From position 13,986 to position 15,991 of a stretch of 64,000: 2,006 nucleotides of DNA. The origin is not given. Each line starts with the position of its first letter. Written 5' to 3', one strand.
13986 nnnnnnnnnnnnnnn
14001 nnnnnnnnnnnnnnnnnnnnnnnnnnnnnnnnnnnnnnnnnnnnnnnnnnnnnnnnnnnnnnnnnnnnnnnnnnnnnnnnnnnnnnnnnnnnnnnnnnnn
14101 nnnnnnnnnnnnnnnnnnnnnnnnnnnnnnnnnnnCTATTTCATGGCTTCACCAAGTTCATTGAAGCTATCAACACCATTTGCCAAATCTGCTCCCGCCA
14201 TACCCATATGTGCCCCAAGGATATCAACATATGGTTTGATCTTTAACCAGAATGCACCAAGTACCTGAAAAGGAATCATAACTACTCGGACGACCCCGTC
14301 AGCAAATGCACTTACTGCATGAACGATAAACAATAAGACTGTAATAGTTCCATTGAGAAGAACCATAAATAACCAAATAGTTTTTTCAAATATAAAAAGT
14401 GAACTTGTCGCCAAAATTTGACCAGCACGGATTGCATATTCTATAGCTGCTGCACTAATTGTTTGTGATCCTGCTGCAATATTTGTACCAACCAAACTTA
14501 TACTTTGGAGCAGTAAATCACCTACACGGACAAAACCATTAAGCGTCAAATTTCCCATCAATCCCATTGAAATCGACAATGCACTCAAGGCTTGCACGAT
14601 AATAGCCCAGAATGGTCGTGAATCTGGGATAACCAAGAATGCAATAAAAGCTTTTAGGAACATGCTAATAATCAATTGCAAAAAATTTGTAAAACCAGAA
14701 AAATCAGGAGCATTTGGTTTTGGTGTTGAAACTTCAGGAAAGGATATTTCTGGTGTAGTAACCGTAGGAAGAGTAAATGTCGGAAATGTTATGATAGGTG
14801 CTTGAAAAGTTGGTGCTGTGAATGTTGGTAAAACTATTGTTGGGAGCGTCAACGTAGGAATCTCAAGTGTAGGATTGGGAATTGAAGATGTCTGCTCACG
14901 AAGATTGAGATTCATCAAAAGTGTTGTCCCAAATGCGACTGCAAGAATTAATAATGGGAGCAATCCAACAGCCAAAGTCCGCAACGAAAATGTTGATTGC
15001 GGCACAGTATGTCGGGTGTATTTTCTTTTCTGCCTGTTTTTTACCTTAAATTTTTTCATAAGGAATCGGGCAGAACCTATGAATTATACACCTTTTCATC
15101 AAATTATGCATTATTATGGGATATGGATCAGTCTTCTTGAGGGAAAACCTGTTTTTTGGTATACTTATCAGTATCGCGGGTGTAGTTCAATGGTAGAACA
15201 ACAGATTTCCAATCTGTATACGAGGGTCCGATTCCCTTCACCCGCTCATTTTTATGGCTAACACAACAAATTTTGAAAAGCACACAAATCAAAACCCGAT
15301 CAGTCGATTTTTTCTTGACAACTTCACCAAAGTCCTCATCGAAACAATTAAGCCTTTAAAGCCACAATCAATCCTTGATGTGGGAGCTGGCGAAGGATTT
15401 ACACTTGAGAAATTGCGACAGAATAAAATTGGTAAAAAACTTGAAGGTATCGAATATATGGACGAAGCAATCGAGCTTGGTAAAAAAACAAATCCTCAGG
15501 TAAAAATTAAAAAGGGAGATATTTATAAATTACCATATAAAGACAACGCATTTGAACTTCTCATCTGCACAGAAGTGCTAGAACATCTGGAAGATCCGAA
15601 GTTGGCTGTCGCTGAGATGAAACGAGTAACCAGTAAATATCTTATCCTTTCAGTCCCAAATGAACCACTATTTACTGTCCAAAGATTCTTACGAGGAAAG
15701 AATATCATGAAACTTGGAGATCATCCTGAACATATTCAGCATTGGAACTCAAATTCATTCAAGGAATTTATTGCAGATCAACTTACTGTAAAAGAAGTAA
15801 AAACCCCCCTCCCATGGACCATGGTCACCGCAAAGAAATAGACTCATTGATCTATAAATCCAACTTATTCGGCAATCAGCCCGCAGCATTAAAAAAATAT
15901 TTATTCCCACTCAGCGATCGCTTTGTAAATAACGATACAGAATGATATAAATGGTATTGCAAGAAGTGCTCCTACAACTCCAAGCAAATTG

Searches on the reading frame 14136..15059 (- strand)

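Call 68: search_protein_families(library=pfam, proteins=[window:14136-15059:-], max_evalue=0.01)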
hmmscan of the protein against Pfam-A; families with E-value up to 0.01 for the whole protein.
window:14136-15059:- (307 aa): 1 family
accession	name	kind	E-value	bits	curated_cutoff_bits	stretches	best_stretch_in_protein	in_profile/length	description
PF24418.1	DUF7550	-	0.0003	20.9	27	1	10-48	19-58/59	Family of unknown function (DUF7550)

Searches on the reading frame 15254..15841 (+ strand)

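Call 68: search_protein_families(library=pfam, proteins=[window:15254-15841:+], max_evalue=0.01)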
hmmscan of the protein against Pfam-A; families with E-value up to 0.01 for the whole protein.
window:15254-15841:+ (195 aa): 9 families
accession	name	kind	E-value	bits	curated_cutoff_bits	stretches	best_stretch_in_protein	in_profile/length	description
PF08241.18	Methyltransf_11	-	2e-17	64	21.2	1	41-127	1-88/95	Methyltransferase domain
PF13847.12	Methyltransf_31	-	1.4e-13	51.2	27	1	39-153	6-114/145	Methyltransferase domain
PF13649.12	Methyltransf_25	-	1.9e-13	51.3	27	1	40-126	1-93/97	Methyltransferase domain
PF13489.12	Methyltransf_23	-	7.7e-13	48.9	27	1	34-171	20-152/164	Methyltransferase domain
PF07021.18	MetW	-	1.4e-08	35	21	1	38-142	15-117/193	Methionine biosynthesis protein MetW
PF08242.18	Methyltransf_12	-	8.8e-08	33.2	30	1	41-125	1-91/98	Methyltransferase domain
PF05175.20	MTS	-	0.00011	22.4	23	1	17-91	12-86/170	Methyltransferase small domain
PF05401.17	NodS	-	0.00093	19.5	24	1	38-118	45-125/201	Nodulation protein S (NodS)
PF00398.26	RrnaAD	-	0.0014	18.2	24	1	26-127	20-112/263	Ribosomal RNA adenine dimethylase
